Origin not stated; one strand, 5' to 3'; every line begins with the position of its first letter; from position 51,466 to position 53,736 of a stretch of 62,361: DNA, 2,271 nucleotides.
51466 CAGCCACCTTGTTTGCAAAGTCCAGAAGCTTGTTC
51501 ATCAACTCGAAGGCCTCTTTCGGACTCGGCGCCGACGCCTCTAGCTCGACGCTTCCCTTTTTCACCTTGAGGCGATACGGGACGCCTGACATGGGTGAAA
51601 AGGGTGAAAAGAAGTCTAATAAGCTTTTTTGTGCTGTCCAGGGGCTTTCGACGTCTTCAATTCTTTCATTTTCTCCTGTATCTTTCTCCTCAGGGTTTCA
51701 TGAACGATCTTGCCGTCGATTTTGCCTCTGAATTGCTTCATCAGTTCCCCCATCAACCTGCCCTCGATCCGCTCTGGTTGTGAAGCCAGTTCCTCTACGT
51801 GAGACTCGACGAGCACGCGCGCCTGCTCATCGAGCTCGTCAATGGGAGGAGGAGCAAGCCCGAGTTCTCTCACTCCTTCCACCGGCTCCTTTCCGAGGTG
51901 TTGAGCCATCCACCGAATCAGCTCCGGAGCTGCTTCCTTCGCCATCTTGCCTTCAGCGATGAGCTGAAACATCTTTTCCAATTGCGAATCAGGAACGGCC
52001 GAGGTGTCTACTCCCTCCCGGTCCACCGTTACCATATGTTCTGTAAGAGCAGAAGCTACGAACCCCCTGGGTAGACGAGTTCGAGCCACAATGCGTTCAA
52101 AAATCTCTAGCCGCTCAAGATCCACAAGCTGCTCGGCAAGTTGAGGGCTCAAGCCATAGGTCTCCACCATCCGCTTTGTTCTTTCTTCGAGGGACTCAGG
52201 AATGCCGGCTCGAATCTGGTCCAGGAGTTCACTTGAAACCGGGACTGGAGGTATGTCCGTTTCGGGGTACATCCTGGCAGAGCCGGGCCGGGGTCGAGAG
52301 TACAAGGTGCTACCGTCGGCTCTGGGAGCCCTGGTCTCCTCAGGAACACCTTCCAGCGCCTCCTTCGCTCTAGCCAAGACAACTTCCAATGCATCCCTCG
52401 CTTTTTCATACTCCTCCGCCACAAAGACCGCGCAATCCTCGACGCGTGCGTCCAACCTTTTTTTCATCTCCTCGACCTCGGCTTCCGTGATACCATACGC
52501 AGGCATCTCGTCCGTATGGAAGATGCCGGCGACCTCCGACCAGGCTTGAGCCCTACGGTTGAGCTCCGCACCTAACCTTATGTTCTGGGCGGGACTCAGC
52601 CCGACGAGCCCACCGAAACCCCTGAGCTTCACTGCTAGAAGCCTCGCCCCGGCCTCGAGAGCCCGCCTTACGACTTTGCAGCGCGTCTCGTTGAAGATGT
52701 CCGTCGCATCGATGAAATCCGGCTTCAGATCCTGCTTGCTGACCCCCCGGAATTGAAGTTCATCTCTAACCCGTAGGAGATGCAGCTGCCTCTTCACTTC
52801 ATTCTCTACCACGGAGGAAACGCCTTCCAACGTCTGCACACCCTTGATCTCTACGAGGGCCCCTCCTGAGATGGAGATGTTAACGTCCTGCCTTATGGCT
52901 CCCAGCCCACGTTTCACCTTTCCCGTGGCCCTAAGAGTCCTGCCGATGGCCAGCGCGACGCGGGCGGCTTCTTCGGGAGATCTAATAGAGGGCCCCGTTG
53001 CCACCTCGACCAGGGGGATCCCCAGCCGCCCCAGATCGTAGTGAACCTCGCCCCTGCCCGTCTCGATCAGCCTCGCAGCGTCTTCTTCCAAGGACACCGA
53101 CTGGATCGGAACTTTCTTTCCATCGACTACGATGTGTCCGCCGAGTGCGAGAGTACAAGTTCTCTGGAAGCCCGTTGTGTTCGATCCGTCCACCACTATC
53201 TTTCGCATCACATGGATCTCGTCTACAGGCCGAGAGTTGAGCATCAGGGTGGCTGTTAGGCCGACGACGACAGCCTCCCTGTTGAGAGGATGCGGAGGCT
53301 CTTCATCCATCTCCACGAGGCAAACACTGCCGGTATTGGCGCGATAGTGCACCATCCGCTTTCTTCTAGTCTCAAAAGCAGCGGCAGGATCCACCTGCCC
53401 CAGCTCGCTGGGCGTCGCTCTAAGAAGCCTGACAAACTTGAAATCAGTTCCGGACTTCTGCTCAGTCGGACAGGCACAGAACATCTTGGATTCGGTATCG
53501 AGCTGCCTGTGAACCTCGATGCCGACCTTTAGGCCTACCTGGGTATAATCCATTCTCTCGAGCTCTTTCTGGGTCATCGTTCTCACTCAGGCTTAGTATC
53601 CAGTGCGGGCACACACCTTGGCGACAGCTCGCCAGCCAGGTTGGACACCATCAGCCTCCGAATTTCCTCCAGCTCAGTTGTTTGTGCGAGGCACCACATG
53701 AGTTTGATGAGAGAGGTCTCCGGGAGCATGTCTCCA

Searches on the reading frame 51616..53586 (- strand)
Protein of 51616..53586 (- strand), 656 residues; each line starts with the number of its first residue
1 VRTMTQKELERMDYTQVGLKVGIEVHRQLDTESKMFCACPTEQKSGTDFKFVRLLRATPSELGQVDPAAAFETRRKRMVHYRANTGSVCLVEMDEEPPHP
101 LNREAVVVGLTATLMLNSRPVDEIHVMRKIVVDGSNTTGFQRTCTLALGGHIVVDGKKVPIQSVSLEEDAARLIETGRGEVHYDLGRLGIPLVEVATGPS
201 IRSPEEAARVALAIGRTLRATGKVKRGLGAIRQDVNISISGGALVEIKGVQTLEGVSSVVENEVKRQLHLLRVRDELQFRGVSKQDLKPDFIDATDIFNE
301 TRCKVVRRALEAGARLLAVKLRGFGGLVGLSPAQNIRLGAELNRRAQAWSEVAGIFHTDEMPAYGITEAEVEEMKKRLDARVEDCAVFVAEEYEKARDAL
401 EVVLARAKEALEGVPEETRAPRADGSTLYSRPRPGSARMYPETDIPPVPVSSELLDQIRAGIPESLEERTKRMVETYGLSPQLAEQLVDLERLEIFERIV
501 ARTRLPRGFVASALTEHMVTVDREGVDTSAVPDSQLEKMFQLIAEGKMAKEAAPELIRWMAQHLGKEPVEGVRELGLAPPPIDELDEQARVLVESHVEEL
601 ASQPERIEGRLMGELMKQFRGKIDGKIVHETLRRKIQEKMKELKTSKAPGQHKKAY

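Call 71: search_protein_families(library=pfam, proteins=[window:51616-53586:-], max_evalue=0.000001)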
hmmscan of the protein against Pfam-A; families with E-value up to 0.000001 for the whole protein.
window:51616-53586:- (656 aa): 3 families
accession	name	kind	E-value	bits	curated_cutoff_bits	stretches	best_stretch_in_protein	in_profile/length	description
PF02934.20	GatB_N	-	1.8e-57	195.1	23.4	1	20-455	2-276/277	GatB/GatE catalytic domain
PF02637.23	GatB_Yqey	-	3.7e-20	72.7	27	1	495-636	2-148/148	GatB domain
PF02938.19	GAD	-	1.8e-12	47.8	23.4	1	308-400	3-95/95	GAD domain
